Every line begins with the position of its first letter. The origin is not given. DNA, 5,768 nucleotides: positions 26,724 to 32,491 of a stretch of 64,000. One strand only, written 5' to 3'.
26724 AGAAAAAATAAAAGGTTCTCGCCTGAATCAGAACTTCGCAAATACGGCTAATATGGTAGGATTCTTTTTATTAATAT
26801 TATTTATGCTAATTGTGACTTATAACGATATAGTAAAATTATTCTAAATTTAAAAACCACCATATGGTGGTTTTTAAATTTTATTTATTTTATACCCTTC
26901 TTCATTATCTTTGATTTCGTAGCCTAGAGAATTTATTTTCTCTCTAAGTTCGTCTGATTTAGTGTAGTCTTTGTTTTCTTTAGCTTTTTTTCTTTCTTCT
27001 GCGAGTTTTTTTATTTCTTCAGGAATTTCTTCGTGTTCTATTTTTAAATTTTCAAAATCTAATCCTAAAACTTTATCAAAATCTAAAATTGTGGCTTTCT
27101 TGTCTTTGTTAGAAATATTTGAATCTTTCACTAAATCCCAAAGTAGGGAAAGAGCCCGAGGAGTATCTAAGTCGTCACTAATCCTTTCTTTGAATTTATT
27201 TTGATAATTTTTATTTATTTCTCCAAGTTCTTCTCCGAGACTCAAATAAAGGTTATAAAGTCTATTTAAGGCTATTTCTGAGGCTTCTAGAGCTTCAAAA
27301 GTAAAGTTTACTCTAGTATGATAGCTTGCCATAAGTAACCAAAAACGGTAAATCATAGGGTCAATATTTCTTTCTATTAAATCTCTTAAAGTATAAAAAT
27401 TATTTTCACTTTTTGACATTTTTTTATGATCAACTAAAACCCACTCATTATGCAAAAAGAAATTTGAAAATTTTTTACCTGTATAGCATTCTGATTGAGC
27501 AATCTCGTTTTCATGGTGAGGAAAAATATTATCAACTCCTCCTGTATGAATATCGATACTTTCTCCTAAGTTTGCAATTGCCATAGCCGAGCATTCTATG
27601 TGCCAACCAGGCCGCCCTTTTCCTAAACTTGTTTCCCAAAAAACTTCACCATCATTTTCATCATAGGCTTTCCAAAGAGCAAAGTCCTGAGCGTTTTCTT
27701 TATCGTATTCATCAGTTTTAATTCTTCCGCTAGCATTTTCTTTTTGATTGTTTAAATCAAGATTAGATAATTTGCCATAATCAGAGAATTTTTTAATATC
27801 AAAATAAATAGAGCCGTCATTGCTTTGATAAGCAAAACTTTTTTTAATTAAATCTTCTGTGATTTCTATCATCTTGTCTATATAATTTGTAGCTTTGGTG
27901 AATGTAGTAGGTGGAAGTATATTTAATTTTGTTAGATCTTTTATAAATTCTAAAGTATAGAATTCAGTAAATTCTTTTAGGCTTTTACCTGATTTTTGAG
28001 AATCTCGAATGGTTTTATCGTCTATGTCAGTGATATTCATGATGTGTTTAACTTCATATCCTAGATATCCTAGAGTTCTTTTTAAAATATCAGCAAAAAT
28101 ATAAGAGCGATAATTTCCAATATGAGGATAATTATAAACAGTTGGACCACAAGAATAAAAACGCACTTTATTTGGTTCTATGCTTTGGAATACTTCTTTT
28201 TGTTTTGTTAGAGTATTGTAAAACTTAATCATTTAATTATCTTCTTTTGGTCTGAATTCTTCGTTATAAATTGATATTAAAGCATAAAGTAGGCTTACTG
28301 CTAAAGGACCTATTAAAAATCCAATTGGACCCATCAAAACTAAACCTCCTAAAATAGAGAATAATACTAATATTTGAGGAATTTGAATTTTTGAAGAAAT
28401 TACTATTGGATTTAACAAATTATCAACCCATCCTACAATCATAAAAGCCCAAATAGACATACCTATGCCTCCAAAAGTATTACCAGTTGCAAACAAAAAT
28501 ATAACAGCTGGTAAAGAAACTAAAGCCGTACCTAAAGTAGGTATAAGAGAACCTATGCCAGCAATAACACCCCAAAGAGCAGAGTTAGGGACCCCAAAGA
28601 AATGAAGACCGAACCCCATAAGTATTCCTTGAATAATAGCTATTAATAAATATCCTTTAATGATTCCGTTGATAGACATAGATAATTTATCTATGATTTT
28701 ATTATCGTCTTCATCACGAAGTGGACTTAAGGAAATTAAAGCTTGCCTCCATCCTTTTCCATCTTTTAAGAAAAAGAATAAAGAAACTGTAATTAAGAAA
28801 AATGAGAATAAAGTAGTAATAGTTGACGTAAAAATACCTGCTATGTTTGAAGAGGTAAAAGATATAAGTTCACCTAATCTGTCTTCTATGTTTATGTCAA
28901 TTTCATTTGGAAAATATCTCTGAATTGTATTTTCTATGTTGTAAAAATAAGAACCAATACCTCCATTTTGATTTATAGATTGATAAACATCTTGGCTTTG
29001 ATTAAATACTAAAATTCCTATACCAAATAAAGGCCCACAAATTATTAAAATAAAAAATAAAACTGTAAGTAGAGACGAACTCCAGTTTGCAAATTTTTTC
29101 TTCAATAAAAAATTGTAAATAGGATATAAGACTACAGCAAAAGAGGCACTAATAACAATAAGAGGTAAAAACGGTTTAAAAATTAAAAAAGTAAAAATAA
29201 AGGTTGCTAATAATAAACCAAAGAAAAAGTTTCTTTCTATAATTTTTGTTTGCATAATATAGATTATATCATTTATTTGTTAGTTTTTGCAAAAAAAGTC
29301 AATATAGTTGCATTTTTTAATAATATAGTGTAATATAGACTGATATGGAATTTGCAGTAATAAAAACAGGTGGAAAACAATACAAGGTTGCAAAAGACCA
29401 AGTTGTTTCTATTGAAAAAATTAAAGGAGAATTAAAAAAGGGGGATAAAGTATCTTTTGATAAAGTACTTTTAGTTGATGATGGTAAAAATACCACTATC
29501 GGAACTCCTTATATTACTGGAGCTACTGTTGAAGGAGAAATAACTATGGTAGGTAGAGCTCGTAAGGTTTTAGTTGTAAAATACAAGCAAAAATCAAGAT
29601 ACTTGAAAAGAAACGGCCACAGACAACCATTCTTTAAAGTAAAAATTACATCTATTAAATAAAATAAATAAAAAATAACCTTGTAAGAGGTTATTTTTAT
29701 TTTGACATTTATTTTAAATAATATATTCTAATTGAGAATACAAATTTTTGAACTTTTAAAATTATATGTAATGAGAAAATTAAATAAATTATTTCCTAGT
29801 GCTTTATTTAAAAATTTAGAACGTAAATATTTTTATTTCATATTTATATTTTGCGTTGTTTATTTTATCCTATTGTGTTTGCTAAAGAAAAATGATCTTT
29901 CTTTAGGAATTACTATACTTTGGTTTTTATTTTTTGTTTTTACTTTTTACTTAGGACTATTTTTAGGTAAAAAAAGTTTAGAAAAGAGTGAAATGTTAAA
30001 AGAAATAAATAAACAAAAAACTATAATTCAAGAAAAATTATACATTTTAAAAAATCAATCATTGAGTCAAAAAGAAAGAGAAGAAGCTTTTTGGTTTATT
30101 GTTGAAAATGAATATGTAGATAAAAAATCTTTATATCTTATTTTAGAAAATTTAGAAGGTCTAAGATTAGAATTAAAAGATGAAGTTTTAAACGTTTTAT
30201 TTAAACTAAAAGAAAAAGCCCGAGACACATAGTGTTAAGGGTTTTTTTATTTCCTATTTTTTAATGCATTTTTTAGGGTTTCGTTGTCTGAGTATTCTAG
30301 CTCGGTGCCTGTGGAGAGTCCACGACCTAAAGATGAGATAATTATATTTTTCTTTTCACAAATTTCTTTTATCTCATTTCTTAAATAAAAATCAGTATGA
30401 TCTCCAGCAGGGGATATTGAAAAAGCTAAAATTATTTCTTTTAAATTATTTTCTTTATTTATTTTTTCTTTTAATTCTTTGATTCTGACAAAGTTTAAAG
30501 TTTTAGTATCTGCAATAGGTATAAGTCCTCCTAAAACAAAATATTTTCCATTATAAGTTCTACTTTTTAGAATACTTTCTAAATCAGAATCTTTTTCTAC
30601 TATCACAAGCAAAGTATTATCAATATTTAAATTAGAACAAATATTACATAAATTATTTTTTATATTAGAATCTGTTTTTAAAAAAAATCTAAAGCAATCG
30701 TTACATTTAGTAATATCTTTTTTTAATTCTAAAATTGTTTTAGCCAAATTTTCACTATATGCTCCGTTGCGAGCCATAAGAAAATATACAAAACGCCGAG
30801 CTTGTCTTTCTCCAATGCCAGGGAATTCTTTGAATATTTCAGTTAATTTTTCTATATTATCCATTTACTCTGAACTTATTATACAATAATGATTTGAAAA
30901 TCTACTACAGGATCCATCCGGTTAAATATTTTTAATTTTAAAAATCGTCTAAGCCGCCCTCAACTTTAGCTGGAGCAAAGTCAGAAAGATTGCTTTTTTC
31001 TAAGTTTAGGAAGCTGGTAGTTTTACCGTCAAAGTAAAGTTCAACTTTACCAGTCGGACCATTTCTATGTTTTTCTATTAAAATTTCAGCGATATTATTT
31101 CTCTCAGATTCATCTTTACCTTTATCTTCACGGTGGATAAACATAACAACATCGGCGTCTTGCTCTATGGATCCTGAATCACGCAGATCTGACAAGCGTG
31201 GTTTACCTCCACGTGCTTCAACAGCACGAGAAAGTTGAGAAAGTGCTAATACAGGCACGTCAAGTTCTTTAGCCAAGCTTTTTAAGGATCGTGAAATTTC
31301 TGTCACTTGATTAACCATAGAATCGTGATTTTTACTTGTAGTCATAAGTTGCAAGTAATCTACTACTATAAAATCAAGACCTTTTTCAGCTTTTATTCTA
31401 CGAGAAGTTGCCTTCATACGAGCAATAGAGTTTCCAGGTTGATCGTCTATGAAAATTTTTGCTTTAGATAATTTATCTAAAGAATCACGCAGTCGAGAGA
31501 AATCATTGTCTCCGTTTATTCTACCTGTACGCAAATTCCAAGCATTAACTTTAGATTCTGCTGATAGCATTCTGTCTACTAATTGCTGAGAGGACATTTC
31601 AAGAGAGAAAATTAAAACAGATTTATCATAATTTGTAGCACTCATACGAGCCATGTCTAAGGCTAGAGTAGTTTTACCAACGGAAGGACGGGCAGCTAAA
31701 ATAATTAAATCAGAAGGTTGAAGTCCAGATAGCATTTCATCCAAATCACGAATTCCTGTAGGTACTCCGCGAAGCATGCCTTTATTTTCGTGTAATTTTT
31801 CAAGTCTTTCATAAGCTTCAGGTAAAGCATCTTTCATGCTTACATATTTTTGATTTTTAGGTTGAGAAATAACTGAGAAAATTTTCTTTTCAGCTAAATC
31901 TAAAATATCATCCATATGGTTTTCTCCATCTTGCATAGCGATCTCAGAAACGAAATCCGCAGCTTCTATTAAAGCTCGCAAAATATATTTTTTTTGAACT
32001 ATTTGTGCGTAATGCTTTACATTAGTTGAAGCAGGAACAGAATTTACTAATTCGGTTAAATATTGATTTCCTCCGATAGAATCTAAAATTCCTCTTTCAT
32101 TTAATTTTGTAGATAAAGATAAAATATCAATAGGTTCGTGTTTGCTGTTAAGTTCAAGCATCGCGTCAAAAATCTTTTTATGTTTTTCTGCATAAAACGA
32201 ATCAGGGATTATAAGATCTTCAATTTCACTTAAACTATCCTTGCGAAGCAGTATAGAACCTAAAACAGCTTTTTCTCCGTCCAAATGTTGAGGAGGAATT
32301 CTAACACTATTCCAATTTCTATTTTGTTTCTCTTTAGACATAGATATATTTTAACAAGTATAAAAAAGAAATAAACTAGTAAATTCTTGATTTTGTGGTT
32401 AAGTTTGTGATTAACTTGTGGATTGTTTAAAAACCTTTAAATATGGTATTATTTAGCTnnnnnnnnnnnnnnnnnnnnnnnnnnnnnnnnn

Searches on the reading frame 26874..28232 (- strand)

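Call 23: search_protein_families(library=pfam, proteins=[window:26874-28232:-], max_evalue=0.00001)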
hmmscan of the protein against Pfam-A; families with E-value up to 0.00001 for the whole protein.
window:26874-28232:- (452 aa): 3 families
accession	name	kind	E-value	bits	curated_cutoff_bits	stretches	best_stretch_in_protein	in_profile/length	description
PF01406.26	tRNA-synt_1e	-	6.4e-109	364.4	27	1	15-318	2-299/301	tRNA synthetases class I (C) catalytic domain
PF09334.17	tRNA-synt_1g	-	6.1e-11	42.1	20.1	0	259-314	315-370/391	tRNA synthetases class I (M)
PF01921.24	tRNA-synt_1f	-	1.3e-06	28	27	0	19-72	20-72/360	tRNA synthetases class I (K)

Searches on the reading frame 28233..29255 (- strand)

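Call 22: search_protein_families(library=pfam, proteins=[window:28233-29255:-], max_evalue=0.00001)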
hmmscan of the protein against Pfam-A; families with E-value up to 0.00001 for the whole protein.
window:28233-29255:- (340 aa): 1 family
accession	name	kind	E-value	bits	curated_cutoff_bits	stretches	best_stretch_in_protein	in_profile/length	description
PF01594.21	AI-2E_transport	-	2.1e-50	172.2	34.3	1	13-330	4-326/327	AI-2E family transporter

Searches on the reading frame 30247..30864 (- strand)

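Call 81: search_protein_families(library=pfam, proteins=[window:30247-30864:-], max_evalue=0.0001)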
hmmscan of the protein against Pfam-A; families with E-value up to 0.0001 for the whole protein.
window:30247-30864:- (205 aa): 4 families
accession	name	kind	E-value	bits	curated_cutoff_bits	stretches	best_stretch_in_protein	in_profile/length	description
PF13662.12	Toprim_4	-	2.2e-10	41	25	1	86-165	3-74/85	Toprim domain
PF01751.28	Toprim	-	7.1e-09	36.2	23.1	1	86-178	2-95/96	Toprim domain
PF21176.3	RecR_HhH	-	9.3e-07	29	27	1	4-46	1-43/45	RecR, helix-hairpin-helix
PF21175.2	RecR_C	-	2.5e-06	27.3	22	1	182-205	1-24/24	RecR, C-terminal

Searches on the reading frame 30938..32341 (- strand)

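Call 23: search_protein_families(library=pfam, proteins=[window:30938-32341:-], max_evalue=0.00001)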
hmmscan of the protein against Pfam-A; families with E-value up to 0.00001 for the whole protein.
window:30938-32341:- (467 aa): 4 families
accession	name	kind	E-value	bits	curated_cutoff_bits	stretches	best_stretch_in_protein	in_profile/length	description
PF03796.21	DnaB_C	-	9.6e-101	336.9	27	1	192-445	1-254/255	DnaB-like helicase C terminal domain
PF00772.26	DnaB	-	3.1e-32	111.1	23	1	16-116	2-102/103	DnaB-like helicase N terminal domain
PF13481.12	AAA_25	-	4.2e-14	53.1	27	1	197-370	19-190/195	AAA domain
PF06745.19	ATPase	-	7.9e-09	35.7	26.6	1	193-356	1-154/231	KaiC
